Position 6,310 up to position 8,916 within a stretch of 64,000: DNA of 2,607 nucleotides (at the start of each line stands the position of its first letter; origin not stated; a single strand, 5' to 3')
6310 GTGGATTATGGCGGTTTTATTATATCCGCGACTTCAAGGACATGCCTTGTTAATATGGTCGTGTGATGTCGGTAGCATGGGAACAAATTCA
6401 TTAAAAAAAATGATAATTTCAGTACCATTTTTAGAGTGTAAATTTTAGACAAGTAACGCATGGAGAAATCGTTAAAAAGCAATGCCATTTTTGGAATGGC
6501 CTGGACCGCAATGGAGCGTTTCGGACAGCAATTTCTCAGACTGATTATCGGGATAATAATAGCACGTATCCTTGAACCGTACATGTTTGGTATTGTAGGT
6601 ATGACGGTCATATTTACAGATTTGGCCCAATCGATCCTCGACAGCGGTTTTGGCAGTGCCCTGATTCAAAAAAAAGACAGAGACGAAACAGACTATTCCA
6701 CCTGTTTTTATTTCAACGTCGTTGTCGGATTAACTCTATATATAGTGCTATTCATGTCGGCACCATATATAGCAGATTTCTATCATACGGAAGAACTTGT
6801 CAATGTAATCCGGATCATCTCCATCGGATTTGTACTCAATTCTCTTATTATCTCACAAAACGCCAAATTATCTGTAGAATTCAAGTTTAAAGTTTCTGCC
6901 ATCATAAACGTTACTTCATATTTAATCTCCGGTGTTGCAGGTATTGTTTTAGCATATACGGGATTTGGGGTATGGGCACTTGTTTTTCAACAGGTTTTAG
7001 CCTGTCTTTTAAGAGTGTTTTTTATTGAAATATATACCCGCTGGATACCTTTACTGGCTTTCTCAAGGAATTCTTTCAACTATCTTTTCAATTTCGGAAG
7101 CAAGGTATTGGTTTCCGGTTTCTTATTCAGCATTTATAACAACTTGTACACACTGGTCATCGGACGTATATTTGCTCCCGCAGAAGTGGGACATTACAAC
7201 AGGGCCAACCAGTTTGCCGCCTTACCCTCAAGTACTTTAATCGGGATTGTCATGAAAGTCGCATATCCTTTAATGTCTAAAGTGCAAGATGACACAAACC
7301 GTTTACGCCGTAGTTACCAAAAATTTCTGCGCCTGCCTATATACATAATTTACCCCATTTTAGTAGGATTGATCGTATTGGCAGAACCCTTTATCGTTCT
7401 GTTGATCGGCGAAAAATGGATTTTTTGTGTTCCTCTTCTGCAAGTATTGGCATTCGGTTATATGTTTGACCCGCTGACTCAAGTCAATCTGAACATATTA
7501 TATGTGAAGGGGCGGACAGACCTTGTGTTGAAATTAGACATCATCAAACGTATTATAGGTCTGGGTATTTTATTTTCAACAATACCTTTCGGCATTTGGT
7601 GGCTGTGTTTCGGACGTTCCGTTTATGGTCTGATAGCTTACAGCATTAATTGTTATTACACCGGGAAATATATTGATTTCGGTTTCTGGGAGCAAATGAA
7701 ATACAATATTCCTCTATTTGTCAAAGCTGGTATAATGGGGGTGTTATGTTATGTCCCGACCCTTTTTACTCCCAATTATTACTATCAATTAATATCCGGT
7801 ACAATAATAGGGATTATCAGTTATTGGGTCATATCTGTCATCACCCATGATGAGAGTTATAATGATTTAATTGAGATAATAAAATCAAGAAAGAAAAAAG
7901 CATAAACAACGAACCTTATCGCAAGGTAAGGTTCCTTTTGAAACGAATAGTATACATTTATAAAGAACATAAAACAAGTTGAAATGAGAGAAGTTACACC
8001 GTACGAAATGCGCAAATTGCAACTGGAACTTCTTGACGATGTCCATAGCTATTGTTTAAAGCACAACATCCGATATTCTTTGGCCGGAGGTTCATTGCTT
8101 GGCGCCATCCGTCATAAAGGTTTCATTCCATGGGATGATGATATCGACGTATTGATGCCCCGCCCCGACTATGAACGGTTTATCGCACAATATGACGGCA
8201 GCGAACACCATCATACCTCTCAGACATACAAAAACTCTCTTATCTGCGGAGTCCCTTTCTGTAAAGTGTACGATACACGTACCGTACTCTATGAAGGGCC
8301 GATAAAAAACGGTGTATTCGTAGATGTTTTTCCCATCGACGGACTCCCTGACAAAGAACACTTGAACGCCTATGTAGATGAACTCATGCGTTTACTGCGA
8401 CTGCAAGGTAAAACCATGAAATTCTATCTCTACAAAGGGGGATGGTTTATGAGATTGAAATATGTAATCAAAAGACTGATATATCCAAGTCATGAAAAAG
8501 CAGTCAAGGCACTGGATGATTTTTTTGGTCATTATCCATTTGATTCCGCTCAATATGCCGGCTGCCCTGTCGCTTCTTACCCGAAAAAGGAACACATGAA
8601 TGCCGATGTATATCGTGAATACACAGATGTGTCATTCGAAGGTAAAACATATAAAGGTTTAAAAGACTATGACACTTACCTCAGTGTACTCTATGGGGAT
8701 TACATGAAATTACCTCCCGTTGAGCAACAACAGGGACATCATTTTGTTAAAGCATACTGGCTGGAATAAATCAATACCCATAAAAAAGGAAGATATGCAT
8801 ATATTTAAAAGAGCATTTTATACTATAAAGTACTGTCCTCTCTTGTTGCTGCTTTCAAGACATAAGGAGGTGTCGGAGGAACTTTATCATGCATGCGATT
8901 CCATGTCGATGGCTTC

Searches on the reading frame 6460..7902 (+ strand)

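Call 50: search_protein_families(library=pfam, proteins=[window:6460-7902:+], max_evalue=0.01)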
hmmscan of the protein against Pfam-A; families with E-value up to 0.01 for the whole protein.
window:6460-7902:+ (481 aa): 3 families
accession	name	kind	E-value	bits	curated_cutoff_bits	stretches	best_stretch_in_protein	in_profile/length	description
PF13440.11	Polysacc_synt_3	-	3.2e-91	306.1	23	1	33-325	1-293/293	Polysaccharide biosynthesis protein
PF01943.22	Polysacc_synt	-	3.5e-40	138.6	28.2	1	12-275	4-273/274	Polysaccharide biosynthesis protein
PF06939.16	DUF1286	-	0.0035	18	25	1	426-469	11-54/112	Protein of unknown function (DUF1286)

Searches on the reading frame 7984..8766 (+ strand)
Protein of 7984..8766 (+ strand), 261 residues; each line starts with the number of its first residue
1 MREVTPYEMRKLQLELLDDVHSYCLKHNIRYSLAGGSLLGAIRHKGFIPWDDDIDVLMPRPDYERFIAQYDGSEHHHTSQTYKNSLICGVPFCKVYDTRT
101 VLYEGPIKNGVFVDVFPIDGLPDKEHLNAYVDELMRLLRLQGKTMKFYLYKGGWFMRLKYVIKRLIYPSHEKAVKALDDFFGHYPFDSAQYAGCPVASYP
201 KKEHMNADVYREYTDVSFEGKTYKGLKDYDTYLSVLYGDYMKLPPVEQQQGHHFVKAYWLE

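Call 50: search_protein_families(library=pfam, proteins=[window:7984-8766:+], max_evalue=0.01)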
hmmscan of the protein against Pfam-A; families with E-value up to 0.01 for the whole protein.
window:7984-8766:+ (261 aa): 1 family
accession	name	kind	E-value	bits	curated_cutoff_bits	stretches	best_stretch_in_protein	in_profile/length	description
PF04991.19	LicD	-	4.8e-43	148.3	22.6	1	24-238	1-227/227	LicD family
